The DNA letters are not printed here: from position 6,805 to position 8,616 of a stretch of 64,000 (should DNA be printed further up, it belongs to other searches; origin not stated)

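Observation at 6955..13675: Six-gene lipid-linked glycan assembly cluster with a DPPR-synthase-like enzyme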

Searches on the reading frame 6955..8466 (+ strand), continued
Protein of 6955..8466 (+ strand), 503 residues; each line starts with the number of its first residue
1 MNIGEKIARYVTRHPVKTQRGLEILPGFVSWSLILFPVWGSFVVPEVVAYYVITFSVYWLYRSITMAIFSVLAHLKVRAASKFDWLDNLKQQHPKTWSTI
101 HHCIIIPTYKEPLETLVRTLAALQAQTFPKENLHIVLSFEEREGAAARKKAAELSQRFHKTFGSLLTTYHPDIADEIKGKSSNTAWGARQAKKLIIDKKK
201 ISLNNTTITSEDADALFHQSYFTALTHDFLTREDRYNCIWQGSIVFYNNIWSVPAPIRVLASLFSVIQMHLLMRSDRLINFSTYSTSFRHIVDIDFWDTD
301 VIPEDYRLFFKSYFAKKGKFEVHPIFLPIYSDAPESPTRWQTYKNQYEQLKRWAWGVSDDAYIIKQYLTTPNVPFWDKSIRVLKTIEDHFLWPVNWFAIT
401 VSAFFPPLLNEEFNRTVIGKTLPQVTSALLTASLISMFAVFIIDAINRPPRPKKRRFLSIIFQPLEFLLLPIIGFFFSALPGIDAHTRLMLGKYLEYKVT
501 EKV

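Call 55: fold_search(model_id=the predicted structure, library=pdb)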
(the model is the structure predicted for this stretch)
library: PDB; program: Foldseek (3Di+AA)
matches with E <= 10: 748; with E <= 0.001: 118
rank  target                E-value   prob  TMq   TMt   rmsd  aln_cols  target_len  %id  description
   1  7sp7_A                4.9e-09  1.00  0.48  0.48  16.5       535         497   12  Chlorella virus hyaluronan synthase inhibited by UDP (released 2022-04-06)
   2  7sp8_A                1.2e-08  1.00  0.43  0.43  19.4       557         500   11  Chlorella virus Hyaluronan Synthase bound to UDP-GlcNAc (released 2022-04-06)
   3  8smn_A                1.5e-08  1.00  0.43  0.42  15.1       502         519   12  Xenopus laevis hyaluronan synthase 1, nascent HA polymer bound state (released 2024-05-01)
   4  8sne_A                3.6e-08  1.00  0.44  0.46  17.1       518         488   12  Chlorella virus Hyaluronan Synthase bound to GlcA extended GlcNAc primer and UDP (released 2024-05-01)
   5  9yq5_A                4.3e-08  1.00  0.47  0.48  16.4       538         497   10  Chlorella virus hyaluronan synthase bound to an inserted UDP-GlcA (released 2025-12-10)
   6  8smm_A                5.1e-08  1.00  0.48  0.47  16.0       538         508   11  Xenopus laevis hyaluronan synthase 1 (released 2024-05-01)
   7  8smp_A                6.3e-08  1.00  0.45  0.44  16.8       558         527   12  Xenopus laevis hyaluronan synthase 1, UDP-bound, gating loop inserted state (released 2024-05-01)
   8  9yq2_A                7.2e-08  1.00  0.47  0.48  16.4       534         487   12  Chlorella virus hyaluronan synthase bound to DDM (released 2025-12-10)
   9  6yv7_B                7.5e-08  1.00  0.35  0.48  14.8       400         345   12  Mannosyltransferase PcManGT from Pyrobaculum calidifontis (released 2020-07-22)
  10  5ej1_A                9.3e-08  1.00  0.48  0.35  15.7       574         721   12  Pre-translocation state of bacterial cellulose synthase (released 2016-03-30)
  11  9yq4_A                1.2e-07  1.00  0.48  0.49  16.5       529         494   13  Chlorella virus hyaluronan synthase bound to a proofreading UDP-GlcA (released 2025-12-10)
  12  9b8v_E                1.3e-07  1.00  0.46  0.29  17.1       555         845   14  AlphaFold2 informed cryo-EM model of the E. coli cellulose synthase BcsAG3B6 complex (released 2025-02-19)
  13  7sp9_A                1.4e-07  1.00  0.43  0.44  16.8       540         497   11  Chlorella virus Hyaluronan Synthase in the GlcNAc-primed channel-closed state (released 2022-04-06)
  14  4p00_A                1.5e-07  1.00  0.52  0.37  12.8       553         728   14  Bacterial Cellulose Synthase in complex with cyclic-di-GMP and UDP (released 2014-04-09)
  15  6yv7_A                3.1e-07  1.00  0.34  0.48  14.8       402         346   13  Mannosyltransferase PcManGT from Pyrobaculum calidifontis (released 2020-07-22)
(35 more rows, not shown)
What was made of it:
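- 6955..8466 (+): g1: membrane-integrated processive GT2 synthase (hyaluronan/cellulose/chitin-synthase-like). It has 2 N-terminal and about 3-4 C-terminal membrane helices. Foldseek top hits are Chlorella virus HAS 7sp7 (E=5e-9), XlHAS1 and BcsA (call 55).
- On Processive membrane GT2 synthases (BcsA / HAS / chitin synthase / NodC type): The model's top matches are HAS and BcsA (call 55).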
